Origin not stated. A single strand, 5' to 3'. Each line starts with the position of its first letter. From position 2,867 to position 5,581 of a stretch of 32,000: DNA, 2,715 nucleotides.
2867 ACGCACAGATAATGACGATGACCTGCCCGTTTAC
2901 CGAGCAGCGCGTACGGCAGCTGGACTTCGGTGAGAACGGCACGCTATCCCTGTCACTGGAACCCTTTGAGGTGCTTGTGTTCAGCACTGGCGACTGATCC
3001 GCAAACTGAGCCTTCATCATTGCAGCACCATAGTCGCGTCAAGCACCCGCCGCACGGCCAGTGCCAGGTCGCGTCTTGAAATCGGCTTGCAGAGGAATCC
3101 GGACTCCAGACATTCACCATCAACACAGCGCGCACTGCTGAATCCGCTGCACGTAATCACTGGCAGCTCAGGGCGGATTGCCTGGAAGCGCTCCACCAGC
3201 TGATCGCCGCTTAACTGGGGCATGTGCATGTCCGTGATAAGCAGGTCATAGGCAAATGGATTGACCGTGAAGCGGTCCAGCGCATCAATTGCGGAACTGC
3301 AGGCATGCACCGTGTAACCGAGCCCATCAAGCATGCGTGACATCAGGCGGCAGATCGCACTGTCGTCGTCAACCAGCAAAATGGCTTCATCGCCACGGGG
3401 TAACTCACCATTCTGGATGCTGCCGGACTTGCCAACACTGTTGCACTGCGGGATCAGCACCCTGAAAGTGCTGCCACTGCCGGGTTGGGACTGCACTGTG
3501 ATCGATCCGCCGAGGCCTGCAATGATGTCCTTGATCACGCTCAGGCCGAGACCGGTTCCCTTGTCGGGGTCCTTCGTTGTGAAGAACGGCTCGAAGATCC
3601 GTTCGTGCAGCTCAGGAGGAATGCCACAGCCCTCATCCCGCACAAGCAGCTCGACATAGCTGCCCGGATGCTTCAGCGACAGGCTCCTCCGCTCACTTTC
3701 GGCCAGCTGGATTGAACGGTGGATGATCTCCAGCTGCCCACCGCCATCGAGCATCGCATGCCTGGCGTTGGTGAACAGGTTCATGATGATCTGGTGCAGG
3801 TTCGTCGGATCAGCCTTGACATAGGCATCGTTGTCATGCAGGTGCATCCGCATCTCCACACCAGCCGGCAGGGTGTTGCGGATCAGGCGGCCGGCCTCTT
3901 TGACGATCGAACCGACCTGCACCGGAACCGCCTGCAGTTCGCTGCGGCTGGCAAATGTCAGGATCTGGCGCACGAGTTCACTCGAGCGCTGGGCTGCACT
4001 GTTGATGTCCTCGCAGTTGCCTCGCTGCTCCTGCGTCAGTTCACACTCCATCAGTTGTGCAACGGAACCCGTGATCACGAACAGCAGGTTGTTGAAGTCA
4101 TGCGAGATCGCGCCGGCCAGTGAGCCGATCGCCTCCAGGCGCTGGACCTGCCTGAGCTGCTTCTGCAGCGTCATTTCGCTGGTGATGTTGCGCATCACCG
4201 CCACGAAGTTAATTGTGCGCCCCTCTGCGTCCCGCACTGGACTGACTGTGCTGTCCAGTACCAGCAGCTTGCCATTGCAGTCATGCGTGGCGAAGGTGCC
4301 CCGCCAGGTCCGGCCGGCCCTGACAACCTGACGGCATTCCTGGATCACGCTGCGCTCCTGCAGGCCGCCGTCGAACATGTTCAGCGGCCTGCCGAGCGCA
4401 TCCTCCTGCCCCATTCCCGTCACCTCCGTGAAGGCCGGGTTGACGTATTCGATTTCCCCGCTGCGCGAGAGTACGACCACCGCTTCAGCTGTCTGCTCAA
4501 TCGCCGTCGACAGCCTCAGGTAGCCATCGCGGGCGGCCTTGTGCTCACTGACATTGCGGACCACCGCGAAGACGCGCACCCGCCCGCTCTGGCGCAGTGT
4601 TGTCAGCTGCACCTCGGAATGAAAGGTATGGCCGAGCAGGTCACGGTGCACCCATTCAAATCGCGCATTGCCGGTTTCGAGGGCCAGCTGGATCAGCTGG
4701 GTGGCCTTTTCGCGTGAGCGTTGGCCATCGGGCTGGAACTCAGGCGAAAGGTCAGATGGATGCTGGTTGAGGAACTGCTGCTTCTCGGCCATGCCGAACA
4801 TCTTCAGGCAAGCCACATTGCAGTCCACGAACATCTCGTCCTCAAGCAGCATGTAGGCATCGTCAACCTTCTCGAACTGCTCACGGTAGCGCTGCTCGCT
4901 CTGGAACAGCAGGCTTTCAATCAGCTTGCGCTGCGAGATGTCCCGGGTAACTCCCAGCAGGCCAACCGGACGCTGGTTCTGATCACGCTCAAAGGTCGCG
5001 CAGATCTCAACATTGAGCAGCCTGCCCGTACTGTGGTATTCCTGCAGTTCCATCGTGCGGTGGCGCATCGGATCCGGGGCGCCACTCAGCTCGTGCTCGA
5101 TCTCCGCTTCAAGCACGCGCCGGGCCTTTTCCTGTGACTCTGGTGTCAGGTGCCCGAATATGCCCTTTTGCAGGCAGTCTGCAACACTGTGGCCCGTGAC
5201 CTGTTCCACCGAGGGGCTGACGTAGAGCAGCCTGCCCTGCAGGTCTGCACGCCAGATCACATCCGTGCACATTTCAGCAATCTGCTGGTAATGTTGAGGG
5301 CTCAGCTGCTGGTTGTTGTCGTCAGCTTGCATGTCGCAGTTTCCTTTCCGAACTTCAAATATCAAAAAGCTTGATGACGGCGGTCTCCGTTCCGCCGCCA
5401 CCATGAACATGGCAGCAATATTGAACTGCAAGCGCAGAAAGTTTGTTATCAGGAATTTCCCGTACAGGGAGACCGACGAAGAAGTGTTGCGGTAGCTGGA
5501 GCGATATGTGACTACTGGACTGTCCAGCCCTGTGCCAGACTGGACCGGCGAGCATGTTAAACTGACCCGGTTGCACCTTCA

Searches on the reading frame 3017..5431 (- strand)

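Call 9: search_protein_families(library=pfam, proteins=[window:3017-5431:-], max_evalue=0.001)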
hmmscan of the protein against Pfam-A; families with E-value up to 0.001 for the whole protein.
window:3017-5431:- (804 aa): 8 families
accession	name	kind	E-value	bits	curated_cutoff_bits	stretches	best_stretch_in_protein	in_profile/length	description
PF13426.13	PAS_9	-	2.9e-32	111.5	27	3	316-417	2-102/103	PAS domain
PF00989.32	PAS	-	2.3e-29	102.1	22.6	3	306-416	2-113/113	PAS fold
PF08448.16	PAS_4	-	4.4e-25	88.5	23.1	1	312-418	2-107/110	PAS fold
PF02518.31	HATPase_c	-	3.8e-24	85.7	26.4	1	541-662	2-109/111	Histidine kinase-, DNA gyrase B-, and HSP90-like ATPase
PF13188.13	PAS_8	-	1e-16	60.6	21.8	1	306-355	2-52/65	PAS domain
PF00072.30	Response_reg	-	1.6e-16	60.9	30.2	1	684-793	1-110/111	Response regulator receiver domain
PF08447.18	PAS_3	-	1.2e-11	45.2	25.6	1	328-412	2-88/89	PAS fold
PF00512.31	HisKA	-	3.5e-06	27.4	26.9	1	437-496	4-63/66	His Kinase A (phospho-acceptor) domain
